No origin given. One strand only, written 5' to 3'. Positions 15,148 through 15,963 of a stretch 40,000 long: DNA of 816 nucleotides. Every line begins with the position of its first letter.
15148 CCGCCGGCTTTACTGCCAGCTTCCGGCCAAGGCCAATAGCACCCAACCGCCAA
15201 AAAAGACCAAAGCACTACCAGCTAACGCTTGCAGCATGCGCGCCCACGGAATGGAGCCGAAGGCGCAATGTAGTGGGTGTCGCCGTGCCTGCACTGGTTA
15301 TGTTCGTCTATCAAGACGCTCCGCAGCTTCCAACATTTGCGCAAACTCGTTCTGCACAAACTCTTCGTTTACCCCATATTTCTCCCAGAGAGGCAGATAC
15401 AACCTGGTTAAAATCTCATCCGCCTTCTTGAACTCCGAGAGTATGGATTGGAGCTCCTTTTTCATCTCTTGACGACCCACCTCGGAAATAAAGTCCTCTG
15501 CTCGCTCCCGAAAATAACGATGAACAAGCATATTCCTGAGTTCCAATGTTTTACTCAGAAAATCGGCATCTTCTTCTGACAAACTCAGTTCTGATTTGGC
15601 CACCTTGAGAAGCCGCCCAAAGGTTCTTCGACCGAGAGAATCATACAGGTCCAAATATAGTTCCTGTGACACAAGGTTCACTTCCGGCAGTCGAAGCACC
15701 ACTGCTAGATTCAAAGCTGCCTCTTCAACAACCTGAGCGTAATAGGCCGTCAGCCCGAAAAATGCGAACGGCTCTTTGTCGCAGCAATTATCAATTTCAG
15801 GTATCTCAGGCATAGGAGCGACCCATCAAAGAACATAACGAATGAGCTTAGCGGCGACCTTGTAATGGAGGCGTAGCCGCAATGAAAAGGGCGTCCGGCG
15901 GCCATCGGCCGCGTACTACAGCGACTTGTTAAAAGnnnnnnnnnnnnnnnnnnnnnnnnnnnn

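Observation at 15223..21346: attI-proximal block of cassettes enriched in nuclease, nucleotidyltransferase and Abi-like domains: candidate anti-phage cargo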

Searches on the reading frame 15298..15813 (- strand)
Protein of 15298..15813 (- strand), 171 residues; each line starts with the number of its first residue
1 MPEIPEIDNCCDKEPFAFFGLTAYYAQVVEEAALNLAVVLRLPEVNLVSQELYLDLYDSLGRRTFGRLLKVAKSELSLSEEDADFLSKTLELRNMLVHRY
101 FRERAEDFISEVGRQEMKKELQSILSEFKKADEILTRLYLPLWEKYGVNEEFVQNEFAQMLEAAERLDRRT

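Call 5: search_protein_families(library=pfam, max_evalue=1, proteins=[window:15298-15813:-])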
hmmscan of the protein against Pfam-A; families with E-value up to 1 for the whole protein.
window:15298-15813:- (171 aa): 5 families
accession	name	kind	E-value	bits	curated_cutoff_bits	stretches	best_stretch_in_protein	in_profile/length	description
PF16749.10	Arteri_nsp7a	-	0.002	18.8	27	1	77-138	8-68/130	Arterivirus nonstructural protein 7 alpha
PF01934.22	HepT-like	-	0.0029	17.7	23.5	1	74-102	68-96/120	Ribonuclease HepT-like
PF08655.15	DASH_Ask1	-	0.03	14.7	20.7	1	115-155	6-46/64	DASH complex subunit Ask1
PF07749.17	ERp29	-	0.063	14.5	24.3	1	102-158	7-66/95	Endoplasmic reticulum protein ERp29, C-terminal domain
PF03748.19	FliL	-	0.094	13.7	24.6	1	72-127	23-80/103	Flagellar basal body-associated protein FliL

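Call 6: search_protein_families(library=padloc, max_evalue=1, proteins=[window:15298-15813:-])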
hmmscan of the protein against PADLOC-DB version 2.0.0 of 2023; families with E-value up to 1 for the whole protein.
window:15298-15813:- (171 aa): 1 family
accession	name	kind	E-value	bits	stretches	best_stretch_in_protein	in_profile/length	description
PDLC01679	Cas13-ApeA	-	0.00058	17.8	1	116-171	11-65/187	Cas13-ApeA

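Call 8: search_protein_families(library=ncbifam, max_evalue=1, proteins=[window:15298-15813:-])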
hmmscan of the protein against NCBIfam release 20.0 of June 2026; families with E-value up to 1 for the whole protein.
window:15298-15813:- (171 aa): 1 family
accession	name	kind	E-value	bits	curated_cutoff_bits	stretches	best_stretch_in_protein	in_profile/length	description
NF047751.1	HepT_toxin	equivalog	0.02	14.7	60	1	73-101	71-99/120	type VII toxin-antitoxin system HepT family RNase toxin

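Call 9: search_protein_families(library=phrogs, max_evalue=1, proteins=[window:15298-15813:-])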
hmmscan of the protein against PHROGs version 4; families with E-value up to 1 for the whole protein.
window:15298-15813:- (171 aa): 2 families
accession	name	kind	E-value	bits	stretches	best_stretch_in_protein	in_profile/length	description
phrog_12893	-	unknown function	1.5e-05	26.8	1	19-124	11-114/139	-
phrog_20406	-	unknown function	0.33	12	1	116-137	10-31/55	-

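Call 15: search_solved_structures(query=window:15298-15813:-, max_evalue=10)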
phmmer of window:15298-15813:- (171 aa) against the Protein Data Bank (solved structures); distinct sequences matched with E-value up to 10: 4.
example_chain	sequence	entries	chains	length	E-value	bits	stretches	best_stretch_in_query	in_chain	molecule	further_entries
6cfz_A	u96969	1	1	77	0.073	16.7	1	114-154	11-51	Ask1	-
7sqk_D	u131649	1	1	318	0.5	14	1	69-139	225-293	Isoform 4 of HAUS augmin-like complex subunit 4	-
6mi3_A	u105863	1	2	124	1.1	12.8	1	89-167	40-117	NF-kB ESSENTIAL MODULATOR,NF-kappa-B essential modulator,NF-kB ESSENTIAL MODULATOR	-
6mi4_A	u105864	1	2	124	1.1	12.8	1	89-167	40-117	NF-kB ESSENTIAL MODULATOR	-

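Call 33: search_protein_representatives(protein=window:15298-15813:-)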
Query: 171 residues. Proteins with E-value up to 0.001 (for the whole library): 1079; up to 1e-10: 349; up to 1e-30: 5. The best 150 are listed.
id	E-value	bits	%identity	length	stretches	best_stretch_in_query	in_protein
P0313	5.0e-63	228.5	62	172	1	4-168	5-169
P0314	7.7e-44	166.1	47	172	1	3-169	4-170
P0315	5.7e-39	150.3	92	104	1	1-78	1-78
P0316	1.9e-38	148.6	70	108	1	3-104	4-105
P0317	6.2e-36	140.4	53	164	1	2-122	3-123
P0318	5.1e-30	121.2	41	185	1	3-159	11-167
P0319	2.5e-29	119.0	41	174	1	1-169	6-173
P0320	1.3e-26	110.2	41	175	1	3-162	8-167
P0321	2.1e-26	109.5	37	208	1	4-166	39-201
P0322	2.1e-26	109.5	38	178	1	3-169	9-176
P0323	2.5e-26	109.3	41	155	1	13-155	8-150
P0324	3.6e-26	108.7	37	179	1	3-166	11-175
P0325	3.6e-26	108.7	37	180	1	3-158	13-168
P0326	1.1e-25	107.1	36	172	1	1-164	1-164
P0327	4.2e-25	105.2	37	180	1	4-166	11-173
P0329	1.8e-24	103.2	36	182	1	2-167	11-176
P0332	1.2e-23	100.5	34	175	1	2-159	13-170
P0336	4.9e-23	98.5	36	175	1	4-169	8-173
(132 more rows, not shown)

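Call 37: search_protein_families(library=pfam, alignment_id=A4, max_evalue=0.01)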
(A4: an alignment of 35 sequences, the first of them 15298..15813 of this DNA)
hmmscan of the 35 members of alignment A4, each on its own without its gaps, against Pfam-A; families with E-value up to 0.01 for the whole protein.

A. member 1, window:15298-15813:- (171 aa): 2 families
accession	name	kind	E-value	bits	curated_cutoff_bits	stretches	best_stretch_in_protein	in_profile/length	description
PF16749.10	Arteri_nsp7a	-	0.002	18.8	27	1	77-138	8-68/130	Arterivirus nonstructural protein 7 alpha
PF01934.22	HepT-like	-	0.0029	17.7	23.5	1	74-102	68-96/120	Ribonuclease HepT-like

B. families by the number of members that match (of 35 scanned): 5 families
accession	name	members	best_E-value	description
PF01934.22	HepT-like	2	0.0029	Ribonuclease HepT-like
PF16733.10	NRho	1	0.00043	Rhomboid N-terminal domain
PF18735.6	HEPN_RiboL-PSP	1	0.00084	RiboL-PSP-HEPN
PF16749.10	Arteri_nsp7a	1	0.002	Arterivirus nonstructural protein 7 alpha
PF13643.11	DUF4145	1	0.0085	Domain of unknown function (DUF4145)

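Call 56: predict_structure(alignment_id=A4)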
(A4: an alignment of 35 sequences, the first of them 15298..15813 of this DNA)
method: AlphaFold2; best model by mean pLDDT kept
length: 171 residues; sequences in the alignment: 35
mean_pLDDT: 94.4   pTM: 0.87
mean pLDDT of the five models: 94.4, 94.1, 93.9, 93.7, 93.4
residues with pLDDT >= 90: 154; 70-90: 16; 50-70: 1; < 50: 0
segments of 3 or more residues with pLDDT < 50: none
pLDDT, mean of each block of 10 residues (from residue 1): 82 87 97 97 93 96 94 93 97 97 97 95 98 97 95 95 96 85
secondary structure, 60 per line:
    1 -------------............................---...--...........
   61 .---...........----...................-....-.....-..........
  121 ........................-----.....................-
elements in order: H14-41 H50-61 H65-75 H80-98 H100-103 H105-109 H111-144 H150-170

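Call 59: fold_search(model_id=the predicted structure, library=pdb)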
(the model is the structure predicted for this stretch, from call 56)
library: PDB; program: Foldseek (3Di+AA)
matches with E <= 10: 186; with E <= 0.001: 0
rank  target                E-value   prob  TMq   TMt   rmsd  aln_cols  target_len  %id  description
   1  5xub_A                2.5e-01  0.38  0.24  0.28  20.4       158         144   15  The citrate-bound trimer of chemoreceptor MCP2201 ligand binding domain (released 2018-06-27)
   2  6its_B                3.2e-01  0.30  0.20  0.23  20.5       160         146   18  The citrate-bound trimer of chemoreceptor MCP2201 ligand binding domain (released 2018-12-26)
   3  5msj_P                3.4e-01  0.33  0.27  0.23  23.0       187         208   14  Mouse PA28alpha (released 2017-09-13)
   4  5msj_O                3.7e-01  0.33  0.27  0.24  22.7       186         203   14  Mouse PA28alpha (released 2017-09-13)
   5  5msj_J                3.7e-01  0.20  0.23  0.21  21.9       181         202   17  Mouse PA28alpha (released 2017-09-13)
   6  7wrm_A                5.8e-01  0.20  0.21  0.24  19.5       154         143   17  The malate-bound dimer of chemoreceptor MCP2201 ligand binding domain (released 2023-01-04)
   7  6its_A                5.8e-01  0.20  0.21  0.24  22.0       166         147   17  The citrate-bound trimer of chemoreceptor MCP2201 ligand binding domain (released 2018-12-26)
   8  5msj_W                6.4e-01  0.21  0.27  0.23  23.1       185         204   14  Mouse PA28alpha (released 2017-09-13)
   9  5msj_Z                6.4e-01  0.16  0.24  0.21  22.4       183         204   17  Mouse PA28alpha (released 2017-09-13)
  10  5msj_a                6.8e-01  0.21  0.27  0.23  23.7       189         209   13  Mouse PA28alpha (released 2017-09-13)
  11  5msj_T                7.1e-01  0.21  0.27  0.23  22.6       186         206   14  Mouse PA28alpha (released 2017-09-13)
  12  5msj_A                7.1e-01  0.21  0.27  0.23  23.1       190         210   14  Mouse PA28alpha (released 2017-09-13)
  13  5msj_b                7.5e-01  0.21  0.27  0.24  22.4       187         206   14  Mouse PA28alpha (released 2017-09-13)
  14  5msj_G                7.5e-01  0.20  0.26  0.23  22.8       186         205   14  Mouse PA28alpha (released 2017-09-13)
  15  5msj_S                7.5e-01  0.15  0.24  0.21  22.4       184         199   14  Mouse PA28alpha (released 2017-09-13)
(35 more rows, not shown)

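Call 60: search_solved_structures(query=A4, max_evalue=10)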
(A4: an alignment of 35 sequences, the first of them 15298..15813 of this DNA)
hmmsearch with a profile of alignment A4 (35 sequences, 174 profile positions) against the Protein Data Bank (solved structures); distinct sequences matched with E-value up to 10: 15.
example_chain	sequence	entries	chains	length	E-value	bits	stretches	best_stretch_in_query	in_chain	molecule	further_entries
2fpn_A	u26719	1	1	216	0.00021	24.6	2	45-110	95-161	ywmB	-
9rgv_A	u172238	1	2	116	0.034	17.3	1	105-167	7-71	sc-apCC3-CW1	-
9rgz_A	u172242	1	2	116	0.069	16.3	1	105-168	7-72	sc-apCC3-CW-2NTT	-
4wzw_A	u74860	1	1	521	0.3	14.3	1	57-169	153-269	Pumilio domain-containing protein KIAA0020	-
9rgy_A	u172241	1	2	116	0.38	13.9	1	105-169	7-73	sc-apCC3-CW-0NTT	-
4wzr_A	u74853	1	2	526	0.44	13.7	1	57-169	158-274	Pumilio domain-containing protein KIAA0020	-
23wi_o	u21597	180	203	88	0.61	13.3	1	92-150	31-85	Small ribosomal subunit protein uS15 | 30S RIBOSOMAL PROTEIN S15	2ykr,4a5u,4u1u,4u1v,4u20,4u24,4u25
11bq_O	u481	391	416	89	0.61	13.3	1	91-150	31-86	Small ribosomal subunit protein uS15 | 30S RIBOSOMAL PROTEIN S15 | 30S ribosomal protein S15 1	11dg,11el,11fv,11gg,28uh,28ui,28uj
6q97_t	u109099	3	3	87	0.63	13.2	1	92-150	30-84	30S ribosomal protein S15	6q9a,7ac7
2gtv_X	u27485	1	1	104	0.63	13.2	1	120-166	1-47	chorismate mutase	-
4v4v_AO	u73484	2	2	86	0.71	13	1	92-150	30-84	30S ribosomal subunit protein S15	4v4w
10fz_O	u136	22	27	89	0.72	13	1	91-150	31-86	Small ribosomal subunit protein uS15 | 30S ribosomal protein S15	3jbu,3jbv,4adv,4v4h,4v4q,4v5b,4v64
3iy8_O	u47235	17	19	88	0.72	13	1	92-150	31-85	30S ribosomal protein S15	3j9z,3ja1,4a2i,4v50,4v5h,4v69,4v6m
9c6d_A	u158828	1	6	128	0.75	13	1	78-156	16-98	Tautomerase family protein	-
8a3k_UNK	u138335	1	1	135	6.4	9.9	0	120-168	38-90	sc-apCC-4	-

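Call 83: find_encoding_contigs(protein=P0319, flank=7000, max_places=3)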
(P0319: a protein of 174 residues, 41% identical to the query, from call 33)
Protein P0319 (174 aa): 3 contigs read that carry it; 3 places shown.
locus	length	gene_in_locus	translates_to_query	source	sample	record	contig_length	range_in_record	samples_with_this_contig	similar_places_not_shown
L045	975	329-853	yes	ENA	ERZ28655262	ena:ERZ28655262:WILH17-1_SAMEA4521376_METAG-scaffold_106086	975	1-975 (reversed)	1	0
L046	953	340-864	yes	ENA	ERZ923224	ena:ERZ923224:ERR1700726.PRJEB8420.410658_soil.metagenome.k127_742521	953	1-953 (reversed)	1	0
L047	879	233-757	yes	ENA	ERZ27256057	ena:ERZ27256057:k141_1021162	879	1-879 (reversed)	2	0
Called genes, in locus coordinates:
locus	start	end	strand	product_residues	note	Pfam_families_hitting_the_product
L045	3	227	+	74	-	?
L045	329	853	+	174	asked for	-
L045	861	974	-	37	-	?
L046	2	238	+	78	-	?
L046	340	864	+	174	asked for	-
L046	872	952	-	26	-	?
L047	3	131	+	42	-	?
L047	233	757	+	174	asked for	-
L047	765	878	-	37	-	?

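Call 84: list_cluster_members(proteins=[P0313, P0314, P0318, P0320, P0322, P0324, P0326, P0329, P0332, P0336])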
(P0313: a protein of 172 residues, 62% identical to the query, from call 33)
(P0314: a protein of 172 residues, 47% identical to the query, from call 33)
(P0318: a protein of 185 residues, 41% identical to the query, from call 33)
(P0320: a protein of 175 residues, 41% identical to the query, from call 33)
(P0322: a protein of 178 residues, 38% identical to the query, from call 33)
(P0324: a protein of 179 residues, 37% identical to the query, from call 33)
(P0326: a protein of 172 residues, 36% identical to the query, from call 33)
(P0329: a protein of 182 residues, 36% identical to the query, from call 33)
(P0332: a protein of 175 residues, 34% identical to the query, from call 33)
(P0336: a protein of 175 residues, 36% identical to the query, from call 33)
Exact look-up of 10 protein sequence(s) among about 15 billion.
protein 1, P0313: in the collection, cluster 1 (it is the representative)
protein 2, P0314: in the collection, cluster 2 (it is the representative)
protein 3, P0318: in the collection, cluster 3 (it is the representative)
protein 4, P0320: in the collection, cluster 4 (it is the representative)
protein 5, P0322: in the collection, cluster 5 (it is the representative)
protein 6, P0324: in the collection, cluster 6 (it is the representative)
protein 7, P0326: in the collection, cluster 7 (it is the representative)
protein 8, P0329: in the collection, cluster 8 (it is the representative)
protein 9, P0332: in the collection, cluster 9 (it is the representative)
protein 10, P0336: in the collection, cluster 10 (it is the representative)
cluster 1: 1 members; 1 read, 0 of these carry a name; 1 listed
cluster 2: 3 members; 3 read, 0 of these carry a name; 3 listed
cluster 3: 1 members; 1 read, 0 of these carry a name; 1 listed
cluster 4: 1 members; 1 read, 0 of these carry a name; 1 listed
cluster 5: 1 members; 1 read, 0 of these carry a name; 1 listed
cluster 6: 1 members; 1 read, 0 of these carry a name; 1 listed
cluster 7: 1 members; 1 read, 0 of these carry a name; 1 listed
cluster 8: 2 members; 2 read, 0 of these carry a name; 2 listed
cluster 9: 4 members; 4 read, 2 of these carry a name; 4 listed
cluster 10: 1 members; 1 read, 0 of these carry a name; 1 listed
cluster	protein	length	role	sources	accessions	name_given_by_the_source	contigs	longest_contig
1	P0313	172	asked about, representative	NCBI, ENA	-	-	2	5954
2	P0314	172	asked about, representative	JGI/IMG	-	-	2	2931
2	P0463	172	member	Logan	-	-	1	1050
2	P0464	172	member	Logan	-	-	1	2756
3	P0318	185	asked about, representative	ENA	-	-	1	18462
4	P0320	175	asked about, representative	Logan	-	-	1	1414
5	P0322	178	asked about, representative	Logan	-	-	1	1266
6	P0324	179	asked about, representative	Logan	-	-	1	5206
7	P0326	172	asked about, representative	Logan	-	-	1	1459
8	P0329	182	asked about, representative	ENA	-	-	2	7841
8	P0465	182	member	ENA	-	-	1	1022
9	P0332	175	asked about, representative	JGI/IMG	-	hypothetical protein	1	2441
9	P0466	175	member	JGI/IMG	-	hypothetical protein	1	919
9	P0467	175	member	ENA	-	-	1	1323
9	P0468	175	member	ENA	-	-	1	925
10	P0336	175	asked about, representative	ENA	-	-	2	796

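Call 85: find_encoding_contigs(protein=P0318, flank=8000, max_places=2)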
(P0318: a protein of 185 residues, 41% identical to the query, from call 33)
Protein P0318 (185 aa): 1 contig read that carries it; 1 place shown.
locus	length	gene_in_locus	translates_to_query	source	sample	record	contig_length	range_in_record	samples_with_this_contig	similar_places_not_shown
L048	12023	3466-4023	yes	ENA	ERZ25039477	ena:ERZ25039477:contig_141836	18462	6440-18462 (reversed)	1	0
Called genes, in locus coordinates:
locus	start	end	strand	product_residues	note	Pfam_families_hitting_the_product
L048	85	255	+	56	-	-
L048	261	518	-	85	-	-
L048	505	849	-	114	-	PF01209:Ubie_methyltran (weak), PF08241:Methyltransf_11, PF13649:Methyltransf_25, PF13847:Methyltransf_31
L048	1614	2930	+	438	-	-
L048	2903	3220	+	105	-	-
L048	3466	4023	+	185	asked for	-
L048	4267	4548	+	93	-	-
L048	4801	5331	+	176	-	PF03358:FMN_red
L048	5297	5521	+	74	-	-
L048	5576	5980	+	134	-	-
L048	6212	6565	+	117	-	-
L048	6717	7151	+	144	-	-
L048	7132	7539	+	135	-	PF00583:Acetyltransf_1 (weak)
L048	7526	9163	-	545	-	PF06609:TRI12, PF00083:Sugar_tr, PF07690:MFS_1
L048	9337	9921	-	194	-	PF00753:Lactamase_B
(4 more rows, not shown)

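Call 86: find_encoding_contigs(protein=P0313, flank=6000, max_places=2)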
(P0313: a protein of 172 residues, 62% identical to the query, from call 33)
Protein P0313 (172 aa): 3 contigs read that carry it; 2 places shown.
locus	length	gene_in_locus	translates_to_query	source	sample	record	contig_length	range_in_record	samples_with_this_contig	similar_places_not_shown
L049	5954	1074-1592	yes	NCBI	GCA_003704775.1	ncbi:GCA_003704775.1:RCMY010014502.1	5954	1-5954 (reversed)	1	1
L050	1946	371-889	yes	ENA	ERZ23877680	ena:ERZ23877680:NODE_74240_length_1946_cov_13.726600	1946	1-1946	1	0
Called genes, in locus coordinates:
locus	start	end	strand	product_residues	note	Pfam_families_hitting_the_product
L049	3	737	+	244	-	?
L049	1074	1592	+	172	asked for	-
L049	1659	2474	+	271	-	-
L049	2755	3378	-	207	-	PF07603:Lcl_C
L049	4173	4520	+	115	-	-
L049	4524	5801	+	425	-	-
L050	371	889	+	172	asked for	-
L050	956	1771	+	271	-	-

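Call 98: fold_search(model_id=the predicted structure, library=viral)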
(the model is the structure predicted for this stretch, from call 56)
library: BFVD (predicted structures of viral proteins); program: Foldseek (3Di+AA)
matches with E <= 10: 132; with E <= 0.001: 0
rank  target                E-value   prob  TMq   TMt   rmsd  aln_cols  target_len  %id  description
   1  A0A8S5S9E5            2.8e-01  0.30  0.21  0.22  18.1       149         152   15  Uncharacterized protein [Myoviridae sp. ctByu2]
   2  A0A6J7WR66            4.0e-01  0.16  0.21  0.18  25.3       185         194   14  Uncharacterized protein [uncultured Caudovirales phage]
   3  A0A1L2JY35            5.7e-01  0.30  0.28  0.29  18.9       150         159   11  Uncharacterized protein [Aeribacillus phage AP45]
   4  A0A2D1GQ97            5.9e-01  0.21  0.23  0.23  17.9       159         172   11  (no name in the UniProt tables at hand)
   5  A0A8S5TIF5            7.6e-01  0.08  0.17  0.08  21.8       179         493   13  Minor capsid component [Myoviridae sp. ct9dX1]
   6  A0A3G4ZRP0            1.0e+00  0.18  0.26  0.24  22.0       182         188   10  Uncharacterized protein [Terrestrivirus sp.]
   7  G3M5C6                1.1e+00  0.16  0.27  0.25  18.0       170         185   13  Uncharacterized protein [Mycobacterium phage Redi]
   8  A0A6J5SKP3            1.3e+00  0.15  0.28  0.12  23.8       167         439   11  Uncharacterized protein [uncultured Caudovirales phage]
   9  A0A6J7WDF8            1.4e+00  0.13  0.20  0.06  16.2       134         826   11  Uncharacterized protein [uncultured Caudovirales phage]
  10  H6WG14                1.4e+00  0.09  0.22  0.07  23.9       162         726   11  Virion structural protein and packaging [Cyanophage S-TIM5]
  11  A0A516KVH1            1.5e+00  0.12  0.23  0.13  19.5       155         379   17  (no name in the UniProt tables at hand)
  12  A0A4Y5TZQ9            1.5e+00  0.23  0.34  0.36   9.6       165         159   13  (no name in the UniProt tables at hand)
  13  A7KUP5                1.6e+00  0.13  0.23  0.09  17.2       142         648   15  (no name in the UniProt tables at hand)
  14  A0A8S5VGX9            1.7e+00  0.12  0.24  0.19  20.2       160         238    9  Uncharacterized protein [Myoviridae sp. ctkfK18]
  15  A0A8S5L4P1            1.8e+00  0.18  0.28  0.21  20.4       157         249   13  Chemotaxis methyl-accepting receptor HlyB-like 4HB MCP domain-containing protein (Fragment) [ssRNA phage SRR5466725_21]
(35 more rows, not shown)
